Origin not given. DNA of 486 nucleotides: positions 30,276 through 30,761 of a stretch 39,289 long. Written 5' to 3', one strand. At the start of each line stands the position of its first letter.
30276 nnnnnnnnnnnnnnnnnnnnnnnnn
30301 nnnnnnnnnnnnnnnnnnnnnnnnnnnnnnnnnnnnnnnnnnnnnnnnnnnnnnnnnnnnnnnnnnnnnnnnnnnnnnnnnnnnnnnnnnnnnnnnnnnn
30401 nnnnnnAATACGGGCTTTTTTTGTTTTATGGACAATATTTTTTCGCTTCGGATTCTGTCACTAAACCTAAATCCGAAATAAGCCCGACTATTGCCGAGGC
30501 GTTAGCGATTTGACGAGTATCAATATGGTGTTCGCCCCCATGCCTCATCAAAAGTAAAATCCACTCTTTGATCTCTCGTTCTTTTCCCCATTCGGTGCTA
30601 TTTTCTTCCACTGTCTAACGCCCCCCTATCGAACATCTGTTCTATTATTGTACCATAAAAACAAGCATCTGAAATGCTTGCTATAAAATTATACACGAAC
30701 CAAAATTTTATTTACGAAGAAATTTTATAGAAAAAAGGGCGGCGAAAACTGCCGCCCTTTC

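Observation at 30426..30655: LexA-boxed small ORF next to a non-cleavable repressor: candidate SOS-dependent antirepressor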

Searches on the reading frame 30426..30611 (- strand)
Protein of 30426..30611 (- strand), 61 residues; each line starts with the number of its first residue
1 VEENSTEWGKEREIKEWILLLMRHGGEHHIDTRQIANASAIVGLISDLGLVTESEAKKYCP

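Call 6: search_protein_families(library=pfam, proteins=[window:30426-30611:-], max_evalue=0.1)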
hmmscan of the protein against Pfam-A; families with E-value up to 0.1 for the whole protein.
window:30426-30611:- (61 aa): 0 families

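Call 16: search_protein_families(library=phrogs, proteins=[window:30426-30611:-], max_evalue=1)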
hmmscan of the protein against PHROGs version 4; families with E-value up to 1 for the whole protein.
window:30426-30611:- (61 aa): 0 families

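Call 17: find_homologous_proteins(query=window:30426-30611:-, max_evalue=0.01)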
Query window:30426-30611:- (61 aa): 1 proteins with E <= 0.01 among 1 candidates.
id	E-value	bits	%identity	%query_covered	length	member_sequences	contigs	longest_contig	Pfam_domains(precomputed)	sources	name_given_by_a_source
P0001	2.2e-32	127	98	100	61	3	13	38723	-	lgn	-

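Call 49: find_encoding_contigs(protein=P0001, flank=3000, max_places=8)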
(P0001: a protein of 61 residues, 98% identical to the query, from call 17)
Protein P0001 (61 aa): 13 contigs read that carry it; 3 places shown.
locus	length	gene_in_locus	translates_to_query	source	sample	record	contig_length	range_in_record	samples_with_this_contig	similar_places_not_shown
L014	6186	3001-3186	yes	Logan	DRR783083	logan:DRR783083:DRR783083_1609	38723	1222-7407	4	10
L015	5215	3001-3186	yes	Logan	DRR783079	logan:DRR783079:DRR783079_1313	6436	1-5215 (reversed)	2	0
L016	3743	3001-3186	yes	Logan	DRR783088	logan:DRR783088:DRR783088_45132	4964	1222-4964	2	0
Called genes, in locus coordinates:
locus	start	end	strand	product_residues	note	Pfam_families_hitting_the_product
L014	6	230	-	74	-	-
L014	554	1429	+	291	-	-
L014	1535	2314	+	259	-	PF01656:CbiA, PF09140:MipZ (faint), PF10609:ParA (weak), PF13614:AAA_31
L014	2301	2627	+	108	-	-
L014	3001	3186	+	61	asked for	-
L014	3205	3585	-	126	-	PF12844:HTH_19, PF01381:HTH_3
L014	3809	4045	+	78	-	PF01381:HTH_3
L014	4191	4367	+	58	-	-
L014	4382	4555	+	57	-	-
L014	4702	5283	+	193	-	PF07352:Phage_Mu_Gam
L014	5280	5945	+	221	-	PF04404:ERF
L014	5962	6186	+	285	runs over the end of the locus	-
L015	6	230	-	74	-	-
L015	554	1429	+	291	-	-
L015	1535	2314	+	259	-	PF01656:CbiA, PF09140:MipZ (faint), PF10609:ParA (weak), PF13614:AAA_31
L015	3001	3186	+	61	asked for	-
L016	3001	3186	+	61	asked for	-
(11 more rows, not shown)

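Call 52: search_solved_structures(query=window:30426-30611:-, max_evalue=10)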
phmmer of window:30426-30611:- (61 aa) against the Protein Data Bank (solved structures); distinct sequences matched with E-value up to 10: 2.
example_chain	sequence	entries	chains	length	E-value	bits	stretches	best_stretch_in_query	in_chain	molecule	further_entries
9srt_D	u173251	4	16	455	0.98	13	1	4-54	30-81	DNA-binding transcriptional repressor Mlc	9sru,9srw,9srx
2f1r_A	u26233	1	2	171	2.6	11.7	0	12-29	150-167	molybdopterin-guanine dinucleotide biosynthesis protein B (mobB)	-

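Call 69: find_homologous_proteins(query=A2, max_evalue=0.001)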
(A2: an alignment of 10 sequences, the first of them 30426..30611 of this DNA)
Query A2 (10 sequences) (61 aa, profile of the alignment): 20 proteins with E <= 0.001 among 819 candidates.
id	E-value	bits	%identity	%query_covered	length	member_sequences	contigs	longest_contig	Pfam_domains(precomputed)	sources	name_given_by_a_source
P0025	1.6e-17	81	-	-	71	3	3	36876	-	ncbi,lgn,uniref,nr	ncbi:hypothetical protein [Bacillus velezensis]|uniref:hypothetical protein n=1 Tax=Bacillus velezen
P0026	5.7e-17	79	50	30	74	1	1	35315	-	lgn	-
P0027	9.0e-16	75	19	90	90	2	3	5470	-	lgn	-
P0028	1.1e-13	69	-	-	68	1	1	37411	-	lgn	-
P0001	2.5e-13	67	98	100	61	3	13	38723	-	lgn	-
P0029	2.0e-12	65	-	-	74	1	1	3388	-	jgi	jgi:hypothetical protein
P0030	6.9e-10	56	-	-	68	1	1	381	-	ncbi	-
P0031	2.3e-9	55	38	21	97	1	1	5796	-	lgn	-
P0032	4.5e-8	51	-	-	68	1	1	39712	-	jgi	jgi:hypothetical protein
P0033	9.9e-8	50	-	-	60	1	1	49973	-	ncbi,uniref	ncbi:hypothetical protein [Virgibacillus sp. CBA3643]|uniref:hypothetical protein n=1 Tax=Virgibacil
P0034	1.9e-6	45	-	-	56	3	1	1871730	-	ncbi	ncbi:hypothetical protein AAHB46_12865 [Bacillus paranthracis]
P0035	1.0e-5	43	-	-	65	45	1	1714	-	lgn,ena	-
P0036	1.1e-5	43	-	-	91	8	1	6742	-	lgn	-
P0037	1.6e-5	42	-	-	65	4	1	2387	-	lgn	-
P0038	2.5e-5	42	-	-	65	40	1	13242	-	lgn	-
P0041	6.1e-5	41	-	-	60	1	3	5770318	-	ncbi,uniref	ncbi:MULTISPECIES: hypothetical protein [Bacillus]|uniref:hypothetical protein n=1 Tax=Bacillus TaxI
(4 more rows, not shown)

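Call 74: search_protein_families(library=ncbifam, proteins=[window:30426-30611:-], max_evalue=0.01)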
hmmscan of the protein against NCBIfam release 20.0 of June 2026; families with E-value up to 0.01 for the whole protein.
window:30426-30611:- (61 aa): 0 families

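Call 76: predict_structure(alignment_id=A3)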
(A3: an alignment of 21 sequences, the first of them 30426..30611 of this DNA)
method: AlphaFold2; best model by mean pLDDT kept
length: 61 residues; sequences in the alignment: 21
mean_pLDDT: 69.6   pTM: 0.49
mean pLDDT of the five models: 69.6, 69.2, 68.4, 67.8, 66.1
residues with pLDDT >= 90: 0; 70-90: 36; 50-70: 17; < 50: 8
segments of 3 or more residues with pLDDT < 50: 1-8
pLDDT, mean of each block of 10 residues (from residue 1): 46 73 73 71 80 75 58
secondary structure, 60 per line:
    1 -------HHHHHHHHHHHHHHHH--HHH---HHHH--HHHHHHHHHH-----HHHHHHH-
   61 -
elements in order: H8-23 H32-35 H38-47 H53-59

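Call 82: fold_search(model_id=the predicted structure, library=pdb)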
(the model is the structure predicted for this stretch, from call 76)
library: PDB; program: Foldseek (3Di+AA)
matches with E <= 10: 28; with E <= 0.001: 0
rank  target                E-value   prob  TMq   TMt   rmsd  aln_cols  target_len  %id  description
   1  8p6p_S                2.3e+00  0.15  0.38  0.30   9.8        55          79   13  Mycoplasma pneumoniae small ribosomal subunit in chloramphenicol-treated cells (released 2024-11-20)
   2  3udf_B                4.2e+00  0.28  0.38  0.04   3.5        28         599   25  Crystal structure of Apo PBP1a from Acinetobacter baumannii (released 2011-12-14)
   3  3ue1_A                4.2e+00  0.25  0.38  0.04   3.3        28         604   25  Crystal strucuture of Acinetobacter baumanni PBP1A in complex with MC-1 (released 2011-12-14)
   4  6ypu_u                4.4e+00  0.10  0.39  0.29  10.0        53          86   17  Acinetobacter baumannii ribosome-amikacin complex - 30S subunit body (released 2020-09-16)
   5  3udf_A                4.7e+00  0.21  0.38  0.04   4.0        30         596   20  Crystal structure of Apo PBP1a from Acinetobacter baumannii (released 2011-12-14)
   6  3udi_A                5.1e+00  0.21  0.38  0.04   3.3        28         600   25  Crystal structure of Acinetobacter baumannii PBP1a in complex with penicillin G (released 2011-12-14)
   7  3udx_A                5.1e+00  0.20  0.38  0.04   4.0        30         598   20  Crystal structure of Acinetobacter baumannii PBP1a in complex with Imipenem (released 2011-12-14)
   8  3zg9_B                5.1e+00  0.12  0.33  0.05   4.1        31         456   19  Crystal Structure of Penicillin-Binding Protein 4 from Listeria monocytogenes in the Cefuroxime bound form (released 2014-01-15)
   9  3ue1_B                5.4e+00  0.20  0.38  0.04   4.1        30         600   20  Crystal strucuture of Acinetobacter baumanni PBP1A in complex with MC-1 (released 2011-12-14)
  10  6v39_t                5.4e+00  0.09  0.39  0.29   9.7        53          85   15  Cryo-EM structure of the Acinetobacter baumannii Ribosome: 70S with P-site tRNA (released 2020-02-05)
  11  3udx_B                5.8e+00  0.20  0.38  0.04   3.4        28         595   25  Crystal structure of Acinetobacter baumannii PBP1a in complex with Imipenem (released 2011-12-14)
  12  6w6p_t                5.8e+00  0.08  0.38  0.29  10.3        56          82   14  MultiBody Refinement of 70S Ribosome from Enterococcus faecalis (released 2020-10-14)
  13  4kb2                  6.2e+00  0.06  0.37  0.13  15.2        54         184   20  Crystal structure of ribosome recycling factor mutant R109A from Mycobacterium tuberculosis (released 2014-03-12)
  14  3udi_B                7.0e+00  0.23  0.36  0.04   0.4        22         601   27  Crystal structure of Acinetobacter baumannii PBP1a in complex with penicillin G (released 2011-12-14)
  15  4kdd                  7.0e+00  0.06  0.37  0.13  15.3        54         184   20  Structure of Mycobacterium tuberculosis ribosome recycling factor in presence of detergent (released 2014-03-12)
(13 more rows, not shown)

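Call 114: find_encoding_contigs(protein=P0032, flank=3500, max_places=1)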
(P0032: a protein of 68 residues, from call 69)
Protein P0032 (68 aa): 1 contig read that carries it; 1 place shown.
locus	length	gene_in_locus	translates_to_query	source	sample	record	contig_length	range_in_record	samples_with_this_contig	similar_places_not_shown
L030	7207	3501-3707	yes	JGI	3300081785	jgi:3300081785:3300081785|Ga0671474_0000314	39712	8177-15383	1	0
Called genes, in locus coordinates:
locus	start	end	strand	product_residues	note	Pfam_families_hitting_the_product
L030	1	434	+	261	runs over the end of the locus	PF00142:Fer4_NifH, PF01656:CbiA, PF02374:ArsA_ATPase, PF06564:CBP_BcsQ, PF09140:MipZ, PF10609:ParA, PF13614:AAA_31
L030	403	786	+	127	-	-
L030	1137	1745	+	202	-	PF11611:DUF4352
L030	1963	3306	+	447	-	PF22871:AimR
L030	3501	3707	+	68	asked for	-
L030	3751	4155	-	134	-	PF12844:HTH_19, PF13560:HTH_31 (weak), PF01381:HTH_3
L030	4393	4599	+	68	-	PF01381:HTH_3, PF13560:HTH_31 (weak)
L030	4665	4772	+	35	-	-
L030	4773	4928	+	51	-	-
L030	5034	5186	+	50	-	-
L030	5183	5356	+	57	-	-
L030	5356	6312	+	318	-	-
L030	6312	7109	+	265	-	PF12684:DUF3799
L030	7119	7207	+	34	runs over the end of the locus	-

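Call 115: find_encoding_contigs(protein=P0041, flank=3500, max_places=2)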
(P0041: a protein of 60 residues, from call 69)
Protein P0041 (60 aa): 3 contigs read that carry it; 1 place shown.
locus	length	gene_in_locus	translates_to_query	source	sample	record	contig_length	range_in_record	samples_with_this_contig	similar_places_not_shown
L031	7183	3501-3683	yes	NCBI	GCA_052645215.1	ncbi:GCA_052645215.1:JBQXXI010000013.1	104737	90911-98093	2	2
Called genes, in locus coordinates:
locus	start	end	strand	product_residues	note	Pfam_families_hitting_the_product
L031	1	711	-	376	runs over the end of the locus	PF14657:Arm-DNA-bind_4, PF14659:Phage_int_SAM_3, PF22022:Phage_int_M (faint), PF00589:Phage_integrase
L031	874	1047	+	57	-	-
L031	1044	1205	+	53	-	-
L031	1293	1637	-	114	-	PF13560:HTH_31 (weak), PF01381:HTH_3, PF12844:HTH_19 (weak), PF13443:HTH_26 (weak)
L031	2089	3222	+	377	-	PF22871:AimR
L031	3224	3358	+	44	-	-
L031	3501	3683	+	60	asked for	-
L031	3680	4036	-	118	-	PF13560:HTH_31, PF01381:HTH_3, PF04545:Sigma70_r4 (weak), PF12844:HTH_19, PF13443:HTH_26 (weak)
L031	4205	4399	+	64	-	PF12844:HTH_19, PF13560:HTH_31 (weak), PF01381:HTH_3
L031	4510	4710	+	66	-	PF12728:HTH_17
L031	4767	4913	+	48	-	-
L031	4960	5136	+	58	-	-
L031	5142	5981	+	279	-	PF09681:Phage_rep_org_N, PF09524:Phg_2220_C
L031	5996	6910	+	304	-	PF01695:IstB_IS21 (faint)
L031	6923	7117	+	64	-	-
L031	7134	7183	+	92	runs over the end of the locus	PF04014:MazE_antitoxin, PF18277:AbrB_C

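Call 117: search_protein_representatives(alignment_id=A3)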
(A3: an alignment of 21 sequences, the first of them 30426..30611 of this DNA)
Query: 21 sequences, 78 profile positions. Proteins with E-value up to 0.001 (for the whole library): 19; up to 1e-10: 9; up to 1e-30: 0. The best 19 are listed.
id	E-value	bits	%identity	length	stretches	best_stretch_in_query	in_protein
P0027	2.6e-21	91.6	-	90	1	1-78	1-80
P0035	3.7e-18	81.5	-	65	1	14-78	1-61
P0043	6.5e-17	77.5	-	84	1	3-78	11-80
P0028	2.4e-15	72.5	-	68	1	1-74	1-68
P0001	6.3e-15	71.2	-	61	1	14-72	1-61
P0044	2.4e-14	69.3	-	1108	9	44-75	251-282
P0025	5.1e-12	61.8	-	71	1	1-74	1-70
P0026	6.1e-12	61.6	-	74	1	1-76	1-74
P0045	4.9e-11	58.7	-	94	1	4-76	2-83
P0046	6.8e-10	55.0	-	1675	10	49-77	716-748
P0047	1.7e-09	53.8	-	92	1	10-77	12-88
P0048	9.0e-09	51.4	-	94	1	5-76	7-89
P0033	3.2e-08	49.7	-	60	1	22-78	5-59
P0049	7.8e-06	42.0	-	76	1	22-77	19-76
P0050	9.2e-06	41.8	-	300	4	21-75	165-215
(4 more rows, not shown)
